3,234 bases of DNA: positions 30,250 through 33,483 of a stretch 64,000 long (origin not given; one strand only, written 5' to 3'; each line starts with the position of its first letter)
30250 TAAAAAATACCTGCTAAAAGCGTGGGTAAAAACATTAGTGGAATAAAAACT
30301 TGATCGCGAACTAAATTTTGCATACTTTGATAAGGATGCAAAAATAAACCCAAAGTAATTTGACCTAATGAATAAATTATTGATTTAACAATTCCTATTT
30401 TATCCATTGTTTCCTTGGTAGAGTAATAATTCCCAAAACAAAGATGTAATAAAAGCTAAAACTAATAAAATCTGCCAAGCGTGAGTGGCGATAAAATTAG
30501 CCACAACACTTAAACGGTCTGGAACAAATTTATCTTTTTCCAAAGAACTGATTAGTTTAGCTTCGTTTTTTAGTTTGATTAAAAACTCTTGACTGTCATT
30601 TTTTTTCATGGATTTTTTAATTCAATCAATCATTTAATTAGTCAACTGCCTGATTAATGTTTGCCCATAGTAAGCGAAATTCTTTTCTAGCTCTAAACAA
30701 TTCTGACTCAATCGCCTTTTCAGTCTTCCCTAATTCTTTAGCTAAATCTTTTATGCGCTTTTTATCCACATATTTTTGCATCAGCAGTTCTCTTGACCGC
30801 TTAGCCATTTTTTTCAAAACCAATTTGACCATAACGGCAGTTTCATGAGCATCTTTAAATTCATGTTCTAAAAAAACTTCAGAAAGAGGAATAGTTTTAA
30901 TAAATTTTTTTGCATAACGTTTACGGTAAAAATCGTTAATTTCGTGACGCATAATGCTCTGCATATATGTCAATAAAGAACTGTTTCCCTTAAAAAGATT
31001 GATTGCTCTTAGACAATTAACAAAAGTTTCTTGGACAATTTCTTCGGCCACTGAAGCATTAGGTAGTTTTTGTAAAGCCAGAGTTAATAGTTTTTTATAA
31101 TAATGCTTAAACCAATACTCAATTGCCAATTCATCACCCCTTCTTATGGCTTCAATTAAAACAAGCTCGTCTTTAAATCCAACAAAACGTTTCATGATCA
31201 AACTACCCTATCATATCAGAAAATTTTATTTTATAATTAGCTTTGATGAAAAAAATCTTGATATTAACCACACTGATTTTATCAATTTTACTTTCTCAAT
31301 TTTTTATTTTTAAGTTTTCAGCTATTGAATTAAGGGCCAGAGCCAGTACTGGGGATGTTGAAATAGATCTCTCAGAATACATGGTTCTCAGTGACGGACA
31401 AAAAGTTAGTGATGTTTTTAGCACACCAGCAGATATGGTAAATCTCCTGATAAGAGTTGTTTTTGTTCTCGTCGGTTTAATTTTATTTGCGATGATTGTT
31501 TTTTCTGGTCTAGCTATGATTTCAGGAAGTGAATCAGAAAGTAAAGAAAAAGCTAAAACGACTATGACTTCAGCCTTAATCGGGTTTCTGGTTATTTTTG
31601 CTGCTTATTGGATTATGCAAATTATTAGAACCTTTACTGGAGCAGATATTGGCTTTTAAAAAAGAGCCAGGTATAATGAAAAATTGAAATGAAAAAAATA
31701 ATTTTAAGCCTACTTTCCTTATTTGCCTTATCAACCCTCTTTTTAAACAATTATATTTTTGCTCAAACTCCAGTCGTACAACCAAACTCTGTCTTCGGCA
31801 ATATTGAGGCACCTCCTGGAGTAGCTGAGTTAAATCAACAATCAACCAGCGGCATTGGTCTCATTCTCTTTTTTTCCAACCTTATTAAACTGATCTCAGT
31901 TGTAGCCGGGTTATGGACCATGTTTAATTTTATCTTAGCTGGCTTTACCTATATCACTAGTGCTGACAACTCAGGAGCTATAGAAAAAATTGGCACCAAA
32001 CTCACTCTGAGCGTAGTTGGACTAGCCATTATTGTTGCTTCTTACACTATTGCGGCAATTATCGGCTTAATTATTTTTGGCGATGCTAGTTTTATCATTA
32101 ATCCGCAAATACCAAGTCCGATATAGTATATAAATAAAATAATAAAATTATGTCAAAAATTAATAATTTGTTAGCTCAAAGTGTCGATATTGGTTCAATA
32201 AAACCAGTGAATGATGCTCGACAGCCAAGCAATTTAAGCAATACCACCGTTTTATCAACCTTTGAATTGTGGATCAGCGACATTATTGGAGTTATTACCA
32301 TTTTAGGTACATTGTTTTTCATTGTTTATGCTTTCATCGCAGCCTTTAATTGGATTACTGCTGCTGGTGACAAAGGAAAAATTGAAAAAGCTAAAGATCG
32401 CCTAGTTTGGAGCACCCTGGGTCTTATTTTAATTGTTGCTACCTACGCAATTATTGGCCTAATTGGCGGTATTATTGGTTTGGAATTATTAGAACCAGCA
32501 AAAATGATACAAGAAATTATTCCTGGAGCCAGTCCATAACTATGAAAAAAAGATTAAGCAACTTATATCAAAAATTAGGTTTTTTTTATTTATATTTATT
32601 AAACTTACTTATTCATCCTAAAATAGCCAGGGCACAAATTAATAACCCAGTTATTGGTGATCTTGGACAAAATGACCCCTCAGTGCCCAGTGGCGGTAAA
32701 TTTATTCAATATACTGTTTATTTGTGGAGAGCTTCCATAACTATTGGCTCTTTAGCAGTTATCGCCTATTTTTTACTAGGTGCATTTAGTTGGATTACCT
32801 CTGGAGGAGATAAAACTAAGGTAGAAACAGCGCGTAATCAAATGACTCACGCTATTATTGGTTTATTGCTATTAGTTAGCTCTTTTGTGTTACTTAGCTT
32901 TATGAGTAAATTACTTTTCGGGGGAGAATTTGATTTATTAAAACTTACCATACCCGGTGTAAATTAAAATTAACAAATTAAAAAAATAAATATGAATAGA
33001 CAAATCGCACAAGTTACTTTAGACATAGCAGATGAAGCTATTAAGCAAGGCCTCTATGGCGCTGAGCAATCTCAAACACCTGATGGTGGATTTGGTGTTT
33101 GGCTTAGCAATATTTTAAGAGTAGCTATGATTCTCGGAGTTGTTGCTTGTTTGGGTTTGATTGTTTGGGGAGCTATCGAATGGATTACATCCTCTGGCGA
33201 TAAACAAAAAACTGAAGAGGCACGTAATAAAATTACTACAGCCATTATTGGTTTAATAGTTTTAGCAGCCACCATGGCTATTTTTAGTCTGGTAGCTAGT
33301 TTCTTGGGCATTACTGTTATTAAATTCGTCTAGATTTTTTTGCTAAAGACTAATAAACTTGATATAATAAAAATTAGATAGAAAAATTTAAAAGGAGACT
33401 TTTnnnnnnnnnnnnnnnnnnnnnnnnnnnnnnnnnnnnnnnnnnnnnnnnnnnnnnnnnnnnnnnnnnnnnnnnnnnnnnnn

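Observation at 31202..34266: Tandem array of seven diversified VirB2/TrbC-like double-TM paralogs, divergent from an ECF sigma factor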

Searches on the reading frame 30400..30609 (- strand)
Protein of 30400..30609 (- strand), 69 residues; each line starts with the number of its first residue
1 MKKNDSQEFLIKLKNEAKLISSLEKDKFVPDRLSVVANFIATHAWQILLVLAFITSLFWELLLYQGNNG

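Call 3: search_protein_families(library=pfam, proteins=[window:30400-30609:-], max_evalue=1)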
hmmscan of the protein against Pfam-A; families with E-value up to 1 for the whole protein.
window:30400-30609:- (69 aa): 1 family
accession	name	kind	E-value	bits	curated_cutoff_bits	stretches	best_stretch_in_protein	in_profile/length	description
PF15049.11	DUF4534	-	0.0047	17.1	29.2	1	8-64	18-74/163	Protein of unknown function (DUF4534)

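Call 50: search_protein_families(library=ncbifam, proteins=[window:30400-30609:-], max_evalue=0.01)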
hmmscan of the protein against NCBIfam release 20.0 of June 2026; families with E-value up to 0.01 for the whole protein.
window:30400-30609:- (69 aa): 0 families

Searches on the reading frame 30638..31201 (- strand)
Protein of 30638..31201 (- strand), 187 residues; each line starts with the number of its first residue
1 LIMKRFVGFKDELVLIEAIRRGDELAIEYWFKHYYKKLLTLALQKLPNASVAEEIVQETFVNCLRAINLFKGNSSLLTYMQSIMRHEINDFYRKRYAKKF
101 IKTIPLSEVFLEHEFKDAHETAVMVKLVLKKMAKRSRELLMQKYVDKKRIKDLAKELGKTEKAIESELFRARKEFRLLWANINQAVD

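Call 3: search_protein_families(library=pfam, proteins=[window:30638-31201:-], max_evalue=1)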
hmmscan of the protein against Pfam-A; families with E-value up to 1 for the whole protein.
window:30638-31201:- (187 aa): 9 families
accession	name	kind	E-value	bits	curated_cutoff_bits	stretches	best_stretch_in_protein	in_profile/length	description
PF04542.20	Sigma70_r2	-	8.3e-12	45.2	24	1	31-95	2-68/71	Sigma-70 region 2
PF08281.18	Sigma70_r4_2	-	2.6e-08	33.8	25.7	1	126-174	5-53/54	Sigma-70, region 4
PF07638.17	Sigma70_ECF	-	1.3e-05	25.7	21.1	1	15-175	7-179/185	ECF sigma factor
PF12645.13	HTH_16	-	0.0007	20.1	22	1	15-71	3-65/65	Helix-turn-helix domain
PF04760.21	IF2_N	-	0.0089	16.2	25.3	1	146-168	2-24/53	Translation initiation factor IF-2, N-terminal region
PF06530.18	Phage_antitermQ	-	0.033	14.6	26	1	129-172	60-103/118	Phage antitermination protein Q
PF18536.7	DUF5623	-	0.056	14.1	35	1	79-162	36-125/126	Domain of unknown function (DUF5623)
PF18114.7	Suv3_N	-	0.21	12.2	24.2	1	120-166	13-59/116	Suv3 helical N-terminal domain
PF04545.22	Sigma70_r4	-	0.39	10.7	24.1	1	129-173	2-46/50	Sigma-70, region 4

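Call 50: search_protein_families(library=ncbifam, proteins=[window:30638-31195:-], max_evalue=0.01)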
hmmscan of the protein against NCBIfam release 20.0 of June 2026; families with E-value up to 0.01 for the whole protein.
window:30638-31195:- (185 aa): 83 families (the best 25 are shown)
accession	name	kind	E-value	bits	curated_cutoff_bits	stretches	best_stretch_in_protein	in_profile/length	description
TIGR02937.1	sigma70-ECF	superfamily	3.1e-19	69.2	42.9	1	24-173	2-161/165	sigma-70 family RNA polymerase sigma factor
TIGR02985.1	Sig70_bacteroi1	subfamily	6e-17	62.3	126.4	1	26-174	4-159/162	RNA polymerase sigma-70 factor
TIGR02989.1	Sig-70_gvs1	subfamily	5e-16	59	124.55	1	29-173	7-154/158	RNA polymerase sigma-70 factor, Rhodopirellula/Verrucomicrobium family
NF006930.0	PRK09415.1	subfamily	1.9e-14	53.9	198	1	21-173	14-171/179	RNA polymerase factor sigma C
TIGR02959.1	SigZ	equivalog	2.8e-14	53.3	168.65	1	30-176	2-147/170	RNA polymerase sigma factor SigZ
NF008888.0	PRK11922.1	equivalog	4.8e-14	52.5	204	1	9-175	16-194/231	RNA polymerase sigma factor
NF009168.0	PRK12515.1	subfamily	5.6e-14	52.1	236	1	12-173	11-175/189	RNA polymerase sigma factor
TIGR02952.1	Sig70_famx2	equivalog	1.7e-13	50.9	206.45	1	14-172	2-165/170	ECF subfamily RNA polymerase sigma factor, BldN family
NF008892.0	PRK11924.2-1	equivalog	3e-13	49.8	291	1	34-101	27-94/203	RNA polymerase sigma factor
TIGR02943.1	Sig70_famx1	hypoth_equivalog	4.1e-13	49.6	162.2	1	33-101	12-80/188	RNA polymerase sigma-70 factor, TIGR02943 family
NF007215.0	PRK09637.1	equivalog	4.4e-13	49.6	212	1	26-176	4-153/181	RNA polymerase sigma factor SigZ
NF058625.1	sigma_PG0214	equivalog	5.8e-13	48.9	130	1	31-180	12-164/170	GFO_1088 family ECF-type sigma factor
TIGR02983.1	SigE-fam_strep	subfamily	1.8e-12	47.5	141.55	1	25-174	8-155/162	SigE family RNA polymerase sigma factor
NF007216.0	PRK09638.1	equivalog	4.6e-12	46.1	194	1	9-174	4-171/180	RNA polymerase sigma factor SigY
TIGR02950.1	SigM_subfam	subfamily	5.1e-12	45.9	147.95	1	25-174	2-155/159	RNA polymerase sigma factor, SigM family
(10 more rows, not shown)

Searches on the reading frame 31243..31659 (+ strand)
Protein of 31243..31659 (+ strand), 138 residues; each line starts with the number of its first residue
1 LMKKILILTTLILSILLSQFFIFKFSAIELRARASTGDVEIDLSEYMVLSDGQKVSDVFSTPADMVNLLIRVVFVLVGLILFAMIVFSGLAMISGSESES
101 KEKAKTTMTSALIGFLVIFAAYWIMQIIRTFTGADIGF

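Call 3: search_protein_families(library=pfam, proteins=[window:31243-31659:+], max_evalue=1)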
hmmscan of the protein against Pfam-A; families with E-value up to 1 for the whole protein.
window:31243-31659:+ (138 aa): 10 families
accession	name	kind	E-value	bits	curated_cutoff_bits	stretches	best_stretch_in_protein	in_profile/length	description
PF18895.5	T4SS_pilin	-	7.5e-08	32.8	26.6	1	72-127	15-70/71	Type IV secretion system pilin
PF19554.4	DUF6077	-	0.0086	15.3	27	1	74-133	5-61/354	Family of unknown function (DUF6077)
PF06195.18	DUF996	-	0.014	16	31.3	1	54-131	15-92/138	Protein of unknown function (DUF996)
PF19727.4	DUF6219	-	0.016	15.5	27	1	74-106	33-65/69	Family of unknown function (DUF6219)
PF04515.18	Choline_transpo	-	0.064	12.9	26.9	1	66-131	39-118/326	Plasma-membrane choline transporter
PF05987.18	DUF898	-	0.2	11.2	28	1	60-128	175-245/336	Bacterial protein of unknown function (DUF898)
PF02990.21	EMP70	-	0.21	10.6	27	1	49-133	241-324/517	Endomembrane protein 70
PF06664.17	WLS-like_TM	-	0.32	10.7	28.3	1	46-127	127-211/247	Wntless-like, transmembrane domain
PF04109.21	ATG9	-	0.69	9.2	27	1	64-132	32-102/478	Autophagy protein ATG9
PF06770.17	Arif-1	-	0.93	9.6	27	1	45-125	11-87/190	Actin-rearrangement-inducing factor (Arif-1)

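Call 55: search_protein_families(library=ncbifam, proteins=[window:31246-31659:+], max_evalue=1)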
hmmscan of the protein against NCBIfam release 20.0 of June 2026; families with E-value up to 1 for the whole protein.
window:31246-31659:+ (137 aa): 7 families
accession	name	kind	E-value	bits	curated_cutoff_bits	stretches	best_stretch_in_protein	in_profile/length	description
NF045849.1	ICE_MMCAP2_0565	equivalog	2.5e-05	23.9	40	1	68-127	16-76/80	Mbov_0395 family pilin-like conjugal transfer protein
NF045890.1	conj_pls20_p028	equivalog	0.0016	17.3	150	1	53-135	48-124/377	pLS20_p028 family conjugation system transmembrane protein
TIGR02901.1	QoxD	equivalog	0.028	14.9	85.6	1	65-126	26-92/94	cytochrome aa3 quinol oxidase subunit IV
NF007973.0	PRK10697.1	equivalog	0.1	12.5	136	1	54-107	26-78/119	envelope stress response membrane protein PspC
NF041928.1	choice_anch_W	domain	0.11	12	45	1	20-66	112-158/196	choice-of-anchor W domain-containing protein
NF002763.0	PRK02833.1-1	equivalog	0.28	10.9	138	1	54-127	4-75/143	phosphate-starvation-inducible protein PsiE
NF043065.1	MMSYN1_0478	equivalog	0.68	9.8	170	1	47-131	26-108/190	MFS transporter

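Call 56: search_protein_families(library=phrogs, proteins=[window:31246-31659:+], max_evalue=0.01)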
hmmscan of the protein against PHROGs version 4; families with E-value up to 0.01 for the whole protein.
window:31246-31659:+ (137 aa): 0 families

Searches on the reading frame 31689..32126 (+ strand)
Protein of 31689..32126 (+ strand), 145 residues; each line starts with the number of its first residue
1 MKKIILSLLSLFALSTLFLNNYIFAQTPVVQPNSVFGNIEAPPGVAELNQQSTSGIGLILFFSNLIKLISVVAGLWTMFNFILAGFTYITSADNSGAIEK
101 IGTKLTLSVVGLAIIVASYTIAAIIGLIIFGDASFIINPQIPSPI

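Call 3: search_protein_families(library=pfam, proteins=[window:31689-32126:+], max_evalue=1)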
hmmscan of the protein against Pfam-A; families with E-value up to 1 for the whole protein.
window:31689-32126:+ (145 aa): 1 family
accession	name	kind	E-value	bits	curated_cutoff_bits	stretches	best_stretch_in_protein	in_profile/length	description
PF18895.5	T4SS_pilin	-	0.2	12.2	26.6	1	63-123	10-69/71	Type IV secretion system pilin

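Call 55: search_protein_families(library=ncbifam, proteins=[window:31689-32126:+], max_evalue=1)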
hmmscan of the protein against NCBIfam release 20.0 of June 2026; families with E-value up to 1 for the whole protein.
window:31689-32126:+ (145 aa): 2 families
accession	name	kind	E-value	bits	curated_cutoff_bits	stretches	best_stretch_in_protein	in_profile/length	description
NF011953.0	PRK15424.1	equivalog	0.11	11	703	1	52-134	106-184/538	propionate catabolism operon regulatory protein PrpR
NF045849.1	ICE_MMCAP2_0565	equivalog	0.52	10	40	1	66-126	17-77/80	Mbov_0395 family pilin-like conjugal transfer protein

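Call 56: search_protein_families(library=phrogs, proteins=[window:31689-32126:+], max_evalue=0.01)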
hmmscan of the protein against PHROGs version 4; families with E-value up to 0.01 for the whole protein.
window:31689-32126:+ (145 aa): 0 families

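Call 79: predict_structure(alignment_id=A5)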
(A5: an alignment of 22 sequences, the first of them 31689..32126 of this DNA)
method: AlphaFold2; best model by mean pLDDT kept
length: 145 residues; sequences in the alignment: 22
mean_pLDDT: 69.4   pTM: 0.45
mean pLDDT of the five models: 69.4, 67.0, 65.4, 64.1, 60.9
residues with pLDDT >= 90: 4; 70-90: 71; 50-70: 45; < 50: 25
segments of 3 or more residues with pLDDT < 50: 23-28, 30-38, 44-49
pLDDT, mean of each block of 10 residues (from residue 1): 58 58 46 47 50 63 83 88 88 85 87 86 81 59 55
secondary structure, 60 per line:
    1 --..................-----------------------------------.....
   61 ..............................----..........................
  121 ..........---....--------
elements in order: H3-20 H56-90 H95-130 H134-137

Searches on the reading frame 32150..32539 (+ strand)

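Call 3: search_protein_families(library=pfam, proteins=[window:32150-32539:+], max_evalue=1)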
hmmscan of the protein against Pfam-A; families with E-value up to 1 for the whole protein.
window:32150-32539:+ (129 aa): 5 families
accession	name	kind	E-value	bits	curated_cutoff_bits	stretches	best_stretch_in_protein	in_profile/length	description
PF18895.5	T4SS_pilin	-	6.8e-07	29.7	26.6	1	37-105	4-71/71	Type IV secretion system pilin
PF11190.13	DUF2976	-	0.0074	16.6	28.2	1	23-102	4-75/87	Protein of unknown function (DUF2976)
PF20088.4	DUF6480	-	0.12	12.7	25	0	45-62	58-75/78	Family of unknown function (DUF6480)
PF07332.16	Phage_holin_3_6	-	0.27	11.7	28.4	1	46-118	35-98/116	Putative Actinobacterial Holin-X, holin superfamily III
PF06570.16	DUF1129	-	0.47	10.5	29.1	1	45-116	111-182/207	Protein of unknown function (DUF1129)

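Call 55: search_protein_families(library=ncbifam, proteins=[window:32150-32539:+], max_evalue=1)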
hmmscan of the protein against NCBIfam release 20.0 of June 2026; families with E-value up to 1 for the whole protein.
window:32150-32539:+ (129 aa): 4 families
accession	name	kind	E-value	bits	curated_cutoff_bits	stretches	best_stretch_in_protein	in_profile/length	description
NF045849.1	ICE_MMCAP2_0565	equivalog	1.8e-09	37.2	40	1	33-109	4-80/80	Mbov_0395 family pilin-like conjugal transfer protein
NF006219.0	PRK08344.1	equivalog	0.021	14.6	108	1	47-113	91-159/161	V-type ATP synthase subunit K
NF045939.1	MHJ_0274_fam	hypoth_equivalog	0.35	10.6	80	1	47-85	2-39/165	MHJ_0274 family protein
NF040945.1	CCC_membrane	equivalog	0.92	9.9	65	1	85-120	6-40/99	CCC motif membrane protein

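Call 56: search_protein_families(library=phrogs, proteins=[window:32150-32539:+], max_evalue=0.01)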
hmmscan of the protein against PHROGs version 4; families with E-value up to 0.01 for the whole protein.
window:32150-32539:+ (129 aa): 0 families

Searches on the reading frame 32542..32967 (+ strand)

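Call 3: search_protein_families(library=pfam, proteins=[window:32542-32964:+], max_evalue=1)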
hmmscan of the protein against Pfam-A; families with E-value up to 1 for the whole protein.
seq(141 aa): 1 family
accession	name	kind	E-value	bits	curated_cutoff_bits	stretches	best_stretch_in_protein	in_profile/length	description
PF18895.5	T4SS_pilin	-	2.4e-05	24.8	26.6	1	68-120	19-70/71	Type IV secretion system pilin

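Call 55: search_protein_families(library=ncbifam, proteins=[window:32542-32967:+], max_evalue=1)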
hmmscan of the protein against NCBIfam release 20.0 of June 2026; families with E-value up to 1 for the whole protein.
window:32542-32967:+ (141 aa): 1 family
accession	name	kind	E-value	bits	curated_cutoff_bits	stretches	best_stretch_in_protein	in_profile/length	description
NF045849.1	ICE_MMCAP2_0565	equivalog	0.00035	20.2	40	1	55-122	10-77/80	Mbov_0395 family pilin-like conjugal transfer protein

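Call 56: search_protein_families(library=phrogs, proteins=[window:32542-32967:+], max_evalue=0.01)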
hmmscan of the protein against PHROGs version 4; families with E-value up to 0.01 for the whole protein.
window:32542-32967:+ (141 aa): 0 families

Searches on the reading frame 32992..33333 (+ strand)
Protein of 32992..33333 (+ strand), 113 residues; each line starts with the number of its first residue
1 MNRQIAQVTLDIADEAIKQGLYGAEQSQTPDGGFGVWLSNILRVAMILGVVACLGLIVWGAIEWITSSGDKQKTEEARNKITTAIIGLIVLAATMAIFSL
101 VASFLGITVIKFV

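Call 3: search_protein_families(library=pfam, proteins=[window:32992-33333:+], max_evalue=1)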
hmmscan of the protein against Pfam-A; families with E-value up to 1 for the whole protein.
window:32992-33333:+ (113 aa): 9 families
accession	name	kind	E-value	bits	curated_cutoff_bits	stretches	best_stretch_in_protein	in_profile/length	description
PF18895.5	T4SS_pilin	-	1.1e-10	41.9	26.6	1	34-100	5-70/71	Type IV secretion system pilin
PF13491.11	FtsK_4TM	-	0.00066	19.8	23.1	1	11-101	27-110/171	4TM region of DNA translocase FtsK/SpoIIIE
PF20693.3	YobI-ATPase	-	0.0083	16.1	27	1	7-99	67-164/363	YobI-like P-loop NTPase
PF14340.12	DUF4395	-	0.0099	16.6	24.5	1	36-110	26-103/130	Domain of unknown function (DUF4395)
PF05987.18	DUF898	-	0.015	14.8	28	1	19-100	163-243/336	Bacterial protein of unknown function (DUF898)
PF13903.11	Claudin_2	-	0.05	13.8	29.1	1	65-110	64-109/192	PMP-22/EMP/MP20/Claudin tight junction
PF24003.1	DUF7319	-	0.14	12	27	1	26-102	108-169/205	Domain of unknown function (DUF7319)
PF00335.26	Tetraspanin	-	0.39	10.8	32.1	1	36-104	5-66/225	Tetraspanin family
PF11044.13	TMEMspv1-c74-12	-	0.68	10.6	25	1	36-68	3-35/49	Plectrovirus spv1-c74 ORF 12 transmembrane protein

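Call 55: search_protein_families(library=ncbifam, proteins=[window:32992-33333:+], max_evalue=1)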
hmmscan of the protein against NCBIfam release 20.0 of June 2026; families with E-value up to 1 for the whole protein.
window:32992-33333:+ (113 aa): 2 families
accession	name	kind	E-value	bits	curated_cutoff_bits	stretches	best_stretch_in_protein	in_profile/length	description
NF045849.1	ICE_MMCAP2_0565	equivalog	2.1e-08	33.7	40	1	37-104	12-79/80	Mbov_0395 family pilin-like conjugal transfer protein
NF038392.1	div_DrpB_YedR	equivalog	0.047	14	50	0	62-102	38-78/86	cell division protein DrpB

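Call 56: search_protein_families(library=phrogs, proteins=[window:32992-33333:+], max_evalue=0.01)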
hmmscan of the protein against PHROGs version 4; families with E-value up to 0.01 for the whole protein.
window:32992-33333:+ (113 aa): 0 families
